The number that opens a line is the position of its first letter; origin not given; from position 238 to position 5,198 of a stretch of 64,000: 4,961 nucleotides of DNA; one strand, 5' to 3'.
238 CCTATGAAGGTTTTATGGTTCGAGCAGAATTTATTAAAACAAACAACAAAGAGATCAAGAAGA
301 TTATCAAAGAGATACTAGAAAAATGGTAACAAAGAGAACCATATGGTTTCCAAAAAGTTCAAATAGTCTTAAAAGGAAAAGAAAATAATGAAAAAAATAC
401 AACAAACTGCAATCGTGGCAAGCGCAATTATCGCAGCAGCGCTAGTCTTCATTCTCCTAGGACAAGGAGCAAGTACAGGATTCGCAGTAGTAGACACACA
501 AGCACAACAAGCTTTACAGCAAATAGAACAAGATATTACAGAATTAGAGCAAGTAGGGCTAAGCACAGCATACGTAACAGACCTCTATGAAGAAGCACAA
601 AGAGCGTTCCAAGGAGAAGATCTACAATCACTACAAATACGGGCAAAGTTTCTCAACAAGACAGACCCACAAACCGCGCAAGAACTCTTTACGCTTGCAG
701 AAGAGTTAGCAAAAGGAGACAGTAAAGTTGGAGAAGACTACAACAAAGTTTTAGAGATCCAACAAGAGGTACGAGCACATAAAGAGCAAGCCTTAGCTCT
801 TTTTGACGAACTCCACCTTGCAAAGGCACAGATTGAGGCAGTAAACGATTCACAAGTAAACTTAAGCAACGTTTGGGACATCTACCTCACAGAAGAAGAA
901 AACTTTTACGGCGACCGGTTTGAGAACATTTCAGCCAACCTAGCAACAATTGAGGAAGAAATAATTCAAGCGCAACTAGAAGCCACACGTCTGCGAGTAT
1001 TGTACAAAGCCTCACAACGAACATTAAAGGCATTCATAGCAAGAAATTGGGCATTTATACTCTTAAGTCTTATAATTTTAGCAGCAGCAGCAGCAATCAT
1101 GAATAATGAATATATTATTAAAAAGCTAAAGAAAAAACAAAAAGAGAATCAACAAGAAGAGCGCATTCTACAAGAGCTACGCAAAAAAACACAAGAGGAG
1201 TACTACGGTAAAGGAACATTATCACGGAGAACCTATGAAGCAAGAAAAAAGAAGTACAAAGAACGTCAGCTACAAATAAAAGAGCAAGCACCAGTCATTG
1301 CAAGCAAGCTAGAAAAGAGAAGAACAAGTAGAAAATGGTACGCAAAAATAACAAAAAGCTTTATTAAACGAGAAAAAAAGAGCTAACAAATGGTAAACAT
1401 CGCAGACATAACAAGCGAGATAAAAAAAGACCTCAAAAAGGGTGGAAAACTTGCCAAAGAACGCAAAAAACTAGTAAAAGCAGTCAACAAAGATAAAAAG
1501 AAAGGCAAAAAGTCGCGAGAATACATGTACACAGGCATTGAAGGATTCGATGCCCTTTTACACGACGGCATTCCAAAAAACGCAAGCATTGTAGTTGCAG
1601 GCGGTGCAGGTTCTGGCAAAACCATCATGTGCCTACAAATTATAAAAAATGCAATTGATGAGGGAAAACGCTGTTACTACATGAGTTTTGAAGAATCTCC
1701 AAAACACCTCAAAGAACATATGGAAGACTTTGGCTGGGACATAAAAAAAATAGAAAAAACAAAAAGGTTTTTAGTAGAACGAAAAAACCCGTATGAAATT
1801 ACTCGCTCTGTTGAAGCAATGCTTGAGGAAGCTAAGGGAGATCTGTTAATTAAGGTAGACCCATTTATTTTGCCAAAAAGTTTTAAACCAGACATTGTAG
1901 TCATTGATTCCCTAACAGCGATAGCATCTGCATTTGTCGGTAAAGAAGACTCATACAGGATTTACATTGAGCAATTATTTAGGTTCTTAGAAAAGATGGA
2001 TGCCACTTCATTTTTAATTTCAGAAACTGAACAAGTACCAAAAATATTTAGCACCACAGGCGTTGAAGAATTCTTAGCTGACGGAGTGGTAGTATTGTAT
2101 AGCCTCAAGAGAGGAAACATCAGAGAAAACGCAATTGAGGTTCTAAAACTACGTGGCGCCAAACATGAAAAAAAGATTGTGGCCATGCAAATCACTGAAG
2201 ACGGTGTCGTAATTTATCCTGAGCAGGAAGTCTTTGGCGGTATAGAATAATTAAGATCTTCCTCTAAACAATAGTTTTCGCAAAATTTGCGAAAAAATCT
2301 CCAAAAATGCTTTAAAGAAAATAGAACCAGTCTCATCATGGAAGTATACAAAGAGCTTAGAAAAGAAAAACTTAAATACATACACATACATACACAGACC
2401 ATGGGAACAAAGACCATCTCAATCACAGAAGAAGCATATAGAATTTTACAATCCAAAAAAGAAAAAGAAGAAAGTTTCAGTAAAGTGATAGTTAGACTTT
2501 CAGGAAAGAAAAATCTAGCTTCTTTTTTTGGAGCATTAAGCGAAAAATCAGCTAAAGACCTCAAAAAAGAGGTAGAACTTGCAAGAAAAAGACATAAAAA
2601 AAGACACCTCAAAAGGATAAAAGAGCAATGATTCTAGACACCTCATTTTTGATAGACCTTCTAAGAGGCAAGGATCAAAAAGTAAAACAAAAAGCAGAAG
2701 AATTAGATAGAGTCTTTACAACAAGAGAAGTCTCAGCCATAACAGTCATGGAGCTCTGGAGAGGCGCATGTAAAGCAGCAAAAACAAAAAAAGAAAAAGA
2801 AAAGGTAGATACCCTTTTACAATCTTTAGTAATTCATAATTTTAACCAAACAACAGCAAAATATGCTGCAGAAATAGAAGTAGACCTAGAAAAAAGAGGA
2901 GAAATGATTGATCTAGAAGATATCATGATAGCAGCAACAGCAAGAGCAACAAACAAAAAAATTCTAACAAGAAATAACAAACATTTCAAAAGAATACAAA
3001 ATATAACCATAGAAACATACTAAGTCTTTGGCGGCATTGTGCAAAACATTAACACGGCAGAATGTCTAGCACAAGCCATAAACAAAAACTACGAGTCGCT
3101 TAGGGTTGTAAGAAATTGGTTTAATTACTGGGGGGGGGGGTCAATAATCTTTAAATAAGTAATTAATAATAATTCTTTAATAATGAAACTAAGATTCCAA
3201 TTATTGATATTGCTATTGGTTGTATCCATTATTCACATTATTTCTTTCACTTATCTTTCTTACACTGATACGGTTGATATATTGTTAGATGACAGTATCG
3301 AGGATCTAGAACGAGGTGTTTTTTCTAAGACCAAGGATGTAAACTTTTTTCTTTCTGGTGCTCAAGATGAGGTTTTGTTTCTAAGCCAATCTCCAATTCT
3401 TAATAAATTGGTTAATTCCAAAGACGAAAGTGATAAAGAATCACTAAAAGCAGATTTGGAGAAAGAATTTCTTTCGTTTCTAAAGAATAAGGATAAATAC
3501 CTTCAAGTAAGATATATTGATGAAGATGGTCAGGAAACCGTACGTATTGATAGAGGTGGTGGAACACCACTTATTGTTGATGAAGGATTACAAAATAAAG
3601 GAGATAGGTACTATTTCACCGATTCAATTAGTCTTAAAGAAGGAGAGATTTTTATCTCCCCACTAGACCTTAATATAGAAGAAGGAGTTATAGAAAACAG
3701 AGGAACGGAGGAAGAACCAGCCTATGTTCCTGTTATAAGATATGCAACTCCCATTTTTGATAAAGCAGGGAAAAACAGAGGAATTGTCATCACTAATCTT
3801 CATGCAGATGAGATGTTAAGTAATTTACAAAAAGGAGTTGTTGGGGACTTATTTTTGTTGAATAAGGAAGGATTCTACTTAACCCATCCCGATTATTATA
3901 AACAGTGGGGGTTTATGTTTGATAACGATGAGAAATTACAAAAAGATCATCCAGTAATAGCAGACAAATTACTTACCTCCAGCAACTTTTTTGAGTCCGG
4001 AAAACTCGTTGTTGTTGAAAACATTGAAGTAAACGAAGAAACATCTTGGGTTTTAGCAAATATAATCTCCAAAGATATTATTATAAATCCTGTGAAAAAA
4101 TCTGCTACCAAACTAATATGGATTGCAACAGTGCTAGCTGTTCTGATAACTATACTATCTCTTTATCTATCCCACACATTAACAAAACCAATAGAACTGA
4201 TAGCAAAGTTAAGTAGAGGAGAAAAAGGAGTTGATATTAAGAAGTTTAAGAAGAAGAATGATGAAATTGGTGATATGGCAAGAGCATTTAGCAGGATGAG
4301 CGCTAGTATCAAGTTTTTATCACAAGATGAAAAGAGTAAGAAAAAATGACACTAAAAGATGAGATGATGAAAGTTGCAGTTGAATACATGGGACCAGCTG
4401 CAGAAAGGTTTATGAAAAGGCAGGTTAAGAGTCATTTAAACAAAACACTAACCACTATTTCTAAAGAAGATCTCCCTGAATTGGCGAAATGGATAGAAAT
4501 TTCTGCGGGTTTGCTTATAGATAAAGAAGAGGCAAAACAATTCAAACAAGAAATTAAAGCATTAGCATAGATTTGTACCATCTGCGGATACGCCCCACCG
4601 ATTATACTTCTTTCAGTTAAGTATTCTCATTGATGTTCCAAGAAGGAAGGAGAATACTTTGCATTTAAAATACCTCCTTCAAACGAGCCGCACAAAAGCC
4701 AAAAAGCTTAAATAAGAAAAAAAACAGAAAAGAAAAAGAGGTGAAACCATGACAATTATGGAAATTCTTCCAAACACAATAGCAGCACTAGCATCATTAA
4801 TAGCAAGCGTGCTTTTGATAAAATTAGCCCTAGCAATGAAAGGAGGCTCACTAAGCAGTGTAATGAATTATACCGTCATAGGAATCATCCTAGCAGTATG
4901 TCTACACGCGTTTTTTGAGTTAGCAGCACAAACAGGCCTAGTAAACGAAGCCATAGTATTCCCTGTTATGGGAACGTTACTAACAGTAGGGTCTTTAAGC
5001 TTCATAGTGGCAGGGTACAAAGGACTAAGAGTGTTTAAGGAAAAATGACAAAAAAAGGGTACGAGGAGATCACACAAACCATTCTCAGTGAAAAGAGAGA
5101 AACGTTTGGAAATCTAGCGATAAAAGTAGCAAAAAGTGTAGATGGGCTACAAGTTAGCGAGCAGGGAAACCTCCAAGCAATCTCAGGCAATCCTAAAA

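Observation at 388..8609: Incomplete chemotaxis-like signalling gene set: CheB, CheC, a stand-alone HPt protein, a Cache-HAMP sensor with no output domain, and KaiC-like ATPases, with no CheA/CheW/CheR or MCP signalling domain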

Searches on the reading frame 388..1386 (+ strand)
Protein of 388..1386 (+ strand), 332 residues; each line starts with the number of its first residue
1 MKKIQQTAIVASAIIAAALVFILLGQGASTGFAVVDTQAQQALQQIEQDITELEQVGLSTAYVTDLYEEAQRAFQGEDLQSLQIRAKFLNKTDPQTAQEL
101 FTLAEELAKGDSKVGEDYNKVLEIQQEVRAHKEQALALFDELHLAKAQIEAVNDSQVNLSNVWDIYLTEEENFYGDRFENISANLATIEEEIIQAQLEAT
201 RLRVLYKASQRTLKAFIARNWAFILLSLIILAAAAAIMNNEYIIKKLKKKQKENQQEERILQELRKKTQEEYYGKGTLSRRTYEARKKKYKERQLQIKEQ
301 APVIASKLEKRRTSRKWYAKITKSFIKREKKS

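Call 3: search_protein_families(library=pfam, proteins=[window:388-1386:+], max_evalue=0.1)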
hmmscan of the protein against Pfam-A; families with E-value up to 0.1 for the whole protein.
window:388-1386:+ (332 aa): 4 families
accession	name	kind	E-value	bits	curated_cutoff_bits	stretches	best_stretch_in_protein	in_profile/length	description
PF13663.11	DUF4148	-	0.0098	16.7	27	0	7-61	3-56/62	Domain of unknown function (DUF4148)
PF11368.13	DUF3169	-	0.011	15.7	31.6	1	216-278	44-106/250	Protein of unknown function (DUF3169)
PF03806.19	ABG_transport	-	0.057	12.1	27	0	212-262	195-245/502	AbgT putative transporter family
PF11777.13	DUF3316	-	0.072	13.5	24.4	0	225-314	8-81/145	Protein of unknown function (DUF3316)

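Call 4: search_protein_families(library=ncbifam, proteins=[window:388-1386:+], max_evalue=0.1)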
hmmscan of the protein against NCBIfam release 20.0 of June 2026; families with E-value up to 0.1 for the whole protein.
window:388-1386:+ (332 aa): 0 families

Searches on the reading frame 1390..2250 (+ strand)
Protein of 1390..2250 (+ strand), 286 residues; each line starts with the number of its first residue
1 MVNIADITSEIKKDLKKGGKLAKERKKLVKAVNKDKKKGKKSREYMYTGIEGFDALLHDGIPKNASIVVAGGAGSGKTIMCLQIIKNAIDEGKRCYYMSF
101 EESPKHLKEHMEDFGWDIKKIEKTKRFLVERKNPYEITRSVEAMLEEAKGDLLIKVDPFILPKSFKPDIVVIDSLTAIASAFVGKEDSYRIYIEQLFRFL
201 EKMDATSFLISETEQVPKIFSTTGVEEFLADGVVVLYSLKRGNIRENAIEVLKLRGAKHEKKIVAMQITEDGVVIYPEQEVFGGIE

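Call 3: search_protein_families(library=pfam, proteins=[window:1390-2250:+], max_evalue=0.1)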
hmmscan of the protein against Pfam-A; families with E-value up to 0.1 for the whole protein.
window:1390-2250:+ (286 aa): 22 families
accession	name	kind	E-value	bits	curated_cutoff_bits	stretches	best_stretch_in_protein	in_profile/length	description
PF06745.19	ATPase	-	1e-53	182.5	26.6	1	48-279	3-230/231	KaiC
PF07088.17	GvpD_P-loop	-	4.8e-07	30.3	24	1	65-240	11-175/189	GvpD gas vesicle protein, P-loop domain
PF01637.24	ATPase_2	-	1.3e-05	25.6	33.2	1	65-202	21-141/225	ATPase domain predominantly from Archaea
PF13481.12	AAA_25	-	4.2e-05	23.7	27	1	55-210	24-187/195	AAA domain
PF03796.21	DnaB_C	-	4.6e-05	23.4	27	1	48-113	4-69/255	DnaB-like helicase C terminal domain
PF01695.23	IstB_IS21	-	0.00011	22.3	24.1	1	61-113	89-141/238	IstB-like ATP binding protein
PF20720.3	nSTAND3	-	0.00012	22.3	27.2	1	63-111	16-61/155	Novel STAND NTPase 3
PF24883.2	NPHP3_N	-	0.0005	20.7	24.8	1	65-104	23-62/164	Nephrocystin 3, N-terminal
PF25199.1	nSTAND_NTPase5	-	0.00059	20.1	34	1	63-104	40-82/145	Novel STAND NTPase 5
PF13173.12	AAA_14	-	0.00088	19.7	27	1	65-111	3-48/129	AAA domain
PF00154.27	RecA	-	0.0011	18.9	27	1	38-103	25-91/262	recA bacterial DNA recombination protein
PF13245.12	AAA_19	-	0.0019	18.8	25.1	1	64-111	11-61/134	AAA domain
PF19044.6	P-loop_TraG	-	0.0091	15.1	25.8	1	53-112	18-77/413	TraG P-loop domain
PF09848.15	SLFN-g3_helicase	-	0.012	15.4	24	1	66-100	3-39/354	Schlafen group 3, DNA/RNA helicase domain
PF04851.21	ResIII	-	0.028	14.8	22.5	1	62-93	21-52/164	Type III restriction enzyme, res subunit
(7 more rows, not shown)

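Call 4: search_protein_families(library=ncbifam, proteins=[window:1390-2250:+], max_evalue=0.1)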
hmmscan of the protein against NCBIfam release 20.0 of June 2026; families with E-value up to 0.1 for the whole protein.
window:1390-2250:+ (286 aa): 39 families (the best 25 are shown)
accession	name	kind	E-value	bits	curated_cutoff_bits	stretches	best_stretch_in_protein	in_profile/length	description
NF006799.0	PRK09302.1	equivalog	3.5e-40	138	408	1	42-277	9-240/515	circadian clock protein KaiC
TIGR03880.1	KaiC_arch_3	hypoth_equivalog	1.6e-35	122.7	249.45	1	49-282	1-224/224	KaiC domain-containing protein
TIGR03877.1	thermo_KaiC_1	hypoth_equivalog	3.9e-31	108.4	307.25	1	47-279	5-236/238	KaiC domain-containing protein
TIGR02655.1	circ_KaiC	equivalog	5.6e-31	107.7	546.25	1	46-277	3-230/484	circadian clock protein KaiC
TIGR03881.1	KaiC_arch_4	hypoth_equivalog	1e-22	81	247.8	1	46-274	3-227/231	KaiC domain-containing protein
NF004723.0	PRK06067.1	subfamily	1e-17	64.5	194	1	34-268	4-227/243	flagellar accessory protein FlaH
NF052589.1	ArlH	equivalog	5e-14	52.6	215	1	53-269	9-216/229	archaellum protein ArlH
TIGR03878.1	thermo_KaiC_2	hypoth_equivalog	1.2e-10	41.2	232.2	1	59-214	31-176/259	KaiC domain-containing protein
TIGR03600.1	phage_DnaB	exception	8.6e-08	31.6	498.65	1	30-111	159-242/421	phage replicative helicase, DnaB family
NF004629.0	PRK05973.1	equivalog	2.6e-07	29.9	156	1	67-127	67-127/237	DNA helicase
TIGR00416.1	sms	equivalog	4.3e-06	25.7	403.05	1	41-142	71-167/454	DNA repair protein RadA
TIGR02237.1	recomb_radB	equivalog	4.4e-05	23.5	172.4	1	54-273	2-209/210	DNA repair and recombination protein RadB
NF006320.0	PRK08533.1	equivalog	4.5e-05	23.2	215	1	57-213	17-159/230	flagellar accessory protein FlaH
TIGR00665.1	DnaB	equivalog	7.2e-05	21.8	385.25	1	19-111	152-243/435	replicative DNA helicase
NF038214.1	IS21_help_AAA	equivalog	0.00037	20.2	200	1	61-112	87-138/232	IS21-like element helper ATPase IstB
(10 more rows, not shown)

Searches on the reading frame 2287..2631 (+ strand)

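Call 3: search_protein_families(library=pfam, proteins=[window:2287-2631:+], max_evalue=0.1)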
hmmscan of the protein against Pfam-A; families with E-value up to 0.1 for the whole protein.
window:2287-2631:+ (114 aa): 2 families
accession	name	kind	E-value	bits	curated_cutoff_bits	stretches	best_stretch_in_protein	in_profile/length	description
PF02697.20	VAPB_antitox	-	5e-14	53.3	27.9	1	42-102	1-67/69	Putative antitoxin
PF04344.18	CheZ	-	0.048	14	30.7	1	26-100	38-112/203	Chemotaxis phosphatase, CheZ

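Call 4: search_protein_families(library=ncbifam, proteins=[window:2287-2631:+], max_evalue=0.1)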
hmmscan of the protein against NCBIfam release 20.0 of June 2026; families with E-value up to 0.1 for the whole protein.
window:2287-2631:+ (114 aa): 3 families
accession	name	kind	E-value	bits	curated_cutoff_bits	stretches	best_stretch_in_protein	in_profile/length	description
NF010249.0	PRK13696.1-1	equivalog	1.1e-14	54.4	90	1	39-103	1-68/72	hypothetical protein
NF010251.0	PRK13696.1-3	equivalog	9.6e-06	26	101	1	41-105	6-75/84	hypothetical protein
NF010250.0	PRK13696.1-2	equivalog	0.0011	19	118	1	41-98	2-64/75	hypothetical protein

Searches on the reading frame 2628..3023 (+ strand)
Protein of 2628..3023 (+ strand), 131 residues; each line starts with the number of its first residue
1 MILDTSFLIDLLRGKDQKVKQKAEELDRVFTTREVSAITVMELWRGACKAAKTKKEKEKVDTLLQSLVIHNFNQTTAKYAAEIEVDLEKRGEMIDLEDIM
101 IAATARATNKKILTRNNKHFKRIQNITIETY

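Call 3: search_protein_families(library=pfam, proteins=[window:2628-3023:+], max_evalue=0.1)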
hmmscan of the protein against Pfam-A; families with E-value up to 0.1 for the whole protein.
window:2628-3023:+ (131 aa): 4 families
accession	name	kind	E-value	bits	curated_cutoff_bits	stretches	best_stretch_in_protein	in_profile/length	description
PF01850.27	PIN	-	2.4e-16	60.9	23.6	1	1-124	1-118/120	PIN domain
PF13470.12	PIN_3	-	0.00083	20.6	27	1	2-118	3-115/115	PIN domain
PF18477.7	PIN_9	-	0.051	14.2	26.3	0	73-124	48-104/116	PIN like domain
PF21020.4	Spectrin_4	-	0.057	14.1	24.2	1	51-96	17-62/100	Spectrin-like repeat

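Call 4: search_protein_families(library=ncbifam, proteins=[window:2628-3023:+], max_evalue=0.1)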
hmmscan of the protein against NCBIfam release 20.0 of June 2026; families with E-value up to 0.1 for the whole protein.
window:2628-3023:+ (131 aa): 3 families
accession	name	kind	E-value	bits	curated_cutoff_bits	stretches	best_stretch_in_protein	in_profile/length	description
NF047863.1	VapCLeptosp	equivalog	2.6e-25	89.2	140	1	2-130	2-128/130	type II toxin-antitoxin system tRNA(fMet)-specific endonuclease VapC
NF010285.0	PRK13725.1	subfamily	7.6e-13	48.5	143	1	2-130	5-130/132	tRNA(fMet)-specific endonuclease VapC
NF047959.1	TA_toxin_VapC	equivalog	5.2e-12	45.9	80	1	2-126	2-122/125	type II toxin-antitoxin system VapC family toxin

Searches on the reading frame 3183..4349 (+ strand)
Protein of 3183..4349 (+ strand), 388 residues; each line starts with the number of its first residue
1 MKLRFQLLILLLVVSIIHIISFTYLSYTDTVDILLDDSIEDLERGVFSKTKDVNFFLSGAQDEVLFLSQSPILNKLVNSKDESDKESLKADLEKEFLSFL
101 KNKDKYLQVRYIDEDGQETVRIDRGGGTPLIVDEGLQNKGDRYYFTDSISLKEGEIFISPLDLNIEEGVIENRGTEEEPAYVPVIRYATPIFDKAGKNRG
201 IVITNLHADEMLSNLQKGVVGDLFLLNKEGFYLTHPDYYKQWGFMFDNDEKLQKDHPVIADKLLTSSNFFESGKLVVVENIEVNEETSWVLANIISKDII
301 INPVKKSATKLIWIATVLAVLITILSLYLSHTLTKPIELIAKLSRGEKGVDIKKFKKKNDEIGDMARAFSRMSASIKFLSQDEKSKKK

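Call 3: search_protein_families(library=pfam, proteins=[window:3183-4349:+], max_evalue=0.1)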
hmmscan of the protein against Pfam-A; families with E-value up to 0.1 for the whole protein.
window:3183-4349:+ (388 aa): 4 families
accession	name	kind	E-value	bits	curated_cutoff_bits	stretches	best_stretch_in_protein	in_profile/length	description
PF21623.3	HK_sensor_dom_bact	-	6.9e-17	61.9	27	1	83-288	44-248/253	Bacterial histidine kinase, sensor domain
PF02743.24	dCache_1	-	2.3e-10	40.9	45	1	50-265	19-202/240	Cache domain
PF10788.14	DUF2603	-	0.00026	21.5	25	1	41-98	31-86/137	Protein of unknown function (DUF2603)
PF00672.30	HAMP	-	0.0054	17.5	25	1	357-376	32-51/53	HAMP domain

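Call 4: search_protein_families(library=ncbifam, proteins=[window:3183-4349:+], max_evalue=0.1)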
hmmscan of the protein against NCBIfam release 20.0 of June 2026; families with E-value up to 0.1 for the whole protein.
window:3183-4349:+ (388 aa): 10 families
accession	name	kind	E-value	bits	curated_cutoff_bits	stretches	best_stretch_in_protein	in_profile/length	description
NF033092.0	HK_WalK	equivalog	3e-06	26.1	725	1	306-380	173-250/594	cell wall metabolism sensor histidine kinase WalK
NF038389.1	ArsS_fam_HK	equivalog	1.2e-05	25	250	1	237-381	63-204/403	ArsS family sensor histidine kinase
NF053592.1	HK_near_YfiR_like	equivalog_domain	4e-05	23.3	194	1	265-376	108-221/223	sensor histidine kinase, YfiR-like protein-associated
NF058645.1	MCPCtpMPsAe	equivalog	6e-05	22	900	1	300-379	196-279/558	methyl-accepting chemotaxis protein CtpM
NF038263.1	prot_phos_SiaA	equivalog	0.0002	20.1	700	1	309-379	310-382/658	biofilm regulation protein phosphatase SiaA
NF040691.1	MtrAB_MtrB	equivalog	0.00046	19.3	450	1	274-377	153-258/507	MtrAB system histidine kinase MtrB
NF012163.2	BaeS_SmeS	equivalog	0.00048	19.2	500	1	276-385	132-239/457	sensor histidine kinase efflux regulator BaeS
NF011874.0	PRK15347.1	equivalog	0.00072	17.7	852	1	291-376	278-366/921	two component system sensor kinase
NF007004.0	PRK09467.1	equivalog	0.036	12.9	415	1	309-383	156-232/440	two-component system sensor histidine kinase EnvZ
NF058527.1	HistKinChvGCaul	equivalog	0.057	12.1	740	1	317-376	234-299/535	two-component sensor histidine kinase ChvG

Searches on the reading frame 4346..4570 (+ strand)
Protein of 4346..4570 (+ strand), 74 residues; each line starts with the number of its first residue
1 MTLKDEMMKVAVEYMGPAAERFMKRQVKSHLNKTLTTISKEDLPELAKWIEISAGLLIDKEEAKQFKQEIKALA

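Call 3: search_protein_families(library=pfam, proteins=[window:4346-4570:+], max_evalue=0.1)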
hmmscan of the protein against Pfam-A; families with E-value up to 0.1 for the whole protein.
window:4346-4570:+ (74 aa): 3 families
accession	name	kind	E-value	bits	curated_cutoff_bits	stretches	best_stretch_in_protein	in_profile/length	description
PF24692.1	DUF7659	-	0.07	13.6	27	1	21-72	21-67/135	Family of unknown function (DUF7659)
PF01057.23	Parvo_NS1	-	0.072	12.5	20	1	9-52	218-261/271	Parvovirus non-structural protein NS1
PF11213.13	DUF3006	-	0.088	13.5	32.3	0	33-73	19-62/67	Protein of unknown function (DUF3006)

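Call 4: search_protein_families(library=ncbifam, proteins=[window:4346-4570:+], max_evalue=0.1)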
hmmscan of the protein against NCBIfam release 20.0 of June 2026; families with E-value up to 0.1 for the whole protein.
window:4346-4570:+ (74 aa): 2 families
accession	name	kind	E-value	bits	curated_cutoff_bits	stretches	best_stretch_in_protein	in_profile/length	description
TIGR02436.1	TIGR02436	subfamily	0.064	13.5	24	1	35-73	57-97/109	four helix bundle protein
NF052669.1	cg0963_fam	equivalog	0.098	12.8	85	0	14-46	48-80/82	cg0963 family protein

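Call 78: search_protein_families(library=pfam, proteins=[window:4346-4570:+], max_evalue=1)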
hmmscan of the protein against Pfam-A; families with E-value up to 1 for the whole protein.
window:4346-4570:+ (74 aa): 4 families
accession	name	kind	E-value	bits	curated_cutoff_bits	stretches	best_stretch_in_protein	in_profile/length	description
PF24692.1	DUF7659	-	0.07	13.6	27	1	21-72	21-67/135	Family of unknown function (DUF7659)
PF01057.23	Parvo_NS1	-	0.072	12.5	20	1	9-52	218-261/271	Parvovirus non-structural protein NS1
PF11213.13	DUF3006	-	0.088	13.5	32.3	1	33-73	19-62/67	Protein of unknown function (DUF3006)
PF18659.6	CelTOS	-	0.16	12.9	27.2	1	23-51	61-89/122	Cell-traversal protein for ookinetes and sporozoites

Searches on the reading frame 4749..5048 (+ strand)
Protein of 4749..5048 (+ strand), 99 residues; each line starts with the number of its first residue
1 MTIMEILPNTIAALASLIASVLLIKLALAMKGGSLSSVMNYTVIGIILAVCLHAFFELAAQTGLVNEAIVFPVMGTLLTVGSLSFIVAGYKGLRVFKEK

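Call 25: search_protein_families(library=pfam, proteins=[window:4749-5048:+], max_evalue=0.0001)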
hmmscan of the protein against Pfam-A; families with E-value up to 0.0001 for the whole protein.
window:4749-5048:+ (99 aa): 0 families

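Call 78: search_protein_families(library=pfam, proteins=[window:4749-5048:+], max_evalue=1)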
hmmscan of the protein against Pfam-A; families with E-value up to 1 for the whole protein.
window:4749-5048:+ (99 aa): 1 family
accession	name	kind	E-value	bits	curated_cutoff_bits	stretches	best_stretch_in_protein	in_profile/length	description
PF12650.12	DUF3784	-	0.21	12.3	28.1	1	68-92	4-28/94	Domain of unknown function (DUF3784)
